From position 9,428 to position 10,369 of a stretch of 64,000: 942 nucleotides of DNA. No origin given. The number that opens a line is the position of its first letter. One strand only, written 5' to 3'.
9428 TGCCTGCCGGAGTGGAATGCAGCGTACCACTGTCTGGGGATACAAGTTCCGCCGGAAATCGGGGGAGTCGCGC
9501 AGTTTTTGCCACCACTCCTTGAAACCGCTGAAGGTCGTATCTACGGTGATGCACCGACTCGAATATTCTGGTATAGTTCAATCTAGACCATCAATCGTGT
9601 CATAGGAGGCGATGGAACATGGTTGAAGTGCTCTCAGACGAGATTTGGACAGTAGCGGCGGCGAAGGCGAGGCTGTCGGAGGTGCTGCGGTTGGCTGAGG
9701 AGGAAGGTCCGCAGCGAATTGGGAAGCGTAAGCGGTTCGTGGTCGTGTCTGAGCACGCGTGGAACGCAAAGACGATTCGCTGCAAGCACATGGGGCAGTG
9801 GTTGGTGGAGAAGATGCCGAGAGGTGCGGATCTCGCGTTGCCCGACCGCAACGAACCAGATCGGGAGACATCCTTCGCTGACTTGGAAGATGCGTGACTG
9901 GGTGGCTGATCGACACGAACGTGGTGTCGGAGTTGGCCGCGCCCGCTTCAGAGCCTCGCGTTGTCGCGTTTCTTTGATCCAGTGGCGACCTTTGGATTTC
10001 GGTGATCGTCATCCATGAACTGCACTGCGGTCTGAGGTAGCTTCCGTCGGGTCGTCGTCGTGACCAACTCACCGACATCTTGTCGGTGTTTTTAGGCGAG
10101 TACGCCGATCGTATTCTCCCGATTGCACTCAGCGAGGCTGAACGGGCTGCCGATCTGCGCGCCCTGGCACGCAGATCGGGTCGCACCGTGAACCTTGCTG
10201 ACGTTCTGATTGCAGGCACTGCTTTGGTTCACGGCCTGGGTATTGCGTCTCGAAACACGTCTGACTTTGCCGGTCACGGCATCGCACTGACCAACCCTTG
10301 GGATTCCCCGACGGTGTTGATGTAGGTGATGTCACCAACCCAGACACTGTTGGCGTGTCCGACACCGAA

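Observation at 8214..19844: Three paralogous ScoMcrA-like (putative sulfur-binding-domain plus HNH) endonuclease genes beside a PT-writing operon; only the operon-linked copy is dead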

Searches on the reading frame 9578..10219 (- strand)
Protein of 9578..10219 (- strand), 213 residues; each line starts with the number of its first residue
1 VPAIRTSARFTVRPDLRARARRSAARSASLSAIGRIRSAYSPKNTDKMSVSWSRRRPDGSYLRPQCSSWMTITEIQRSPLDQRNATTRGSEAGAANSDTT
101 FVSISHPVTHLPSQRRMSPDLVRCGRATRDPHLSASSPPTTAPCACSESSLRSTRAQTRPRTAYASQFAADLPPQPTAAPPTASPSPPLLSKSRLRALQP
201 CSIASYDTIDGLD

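Call 11: search_protein_families(library=pfam, proteins=[window:9578-10219:-], max_evalue=0.01)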
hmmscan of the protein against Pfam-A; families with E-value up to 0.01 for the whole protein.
window:9578-10219:- (213 aa): 0 families

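Call 13: search_protein_families(library=ncbifam, proteins=[window:9578-10219:-], max_evalue=0.01)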
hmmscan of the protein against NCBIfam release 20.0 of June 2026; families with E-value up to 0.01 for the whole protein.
window:9578-10219:- (213 aa): 0 families
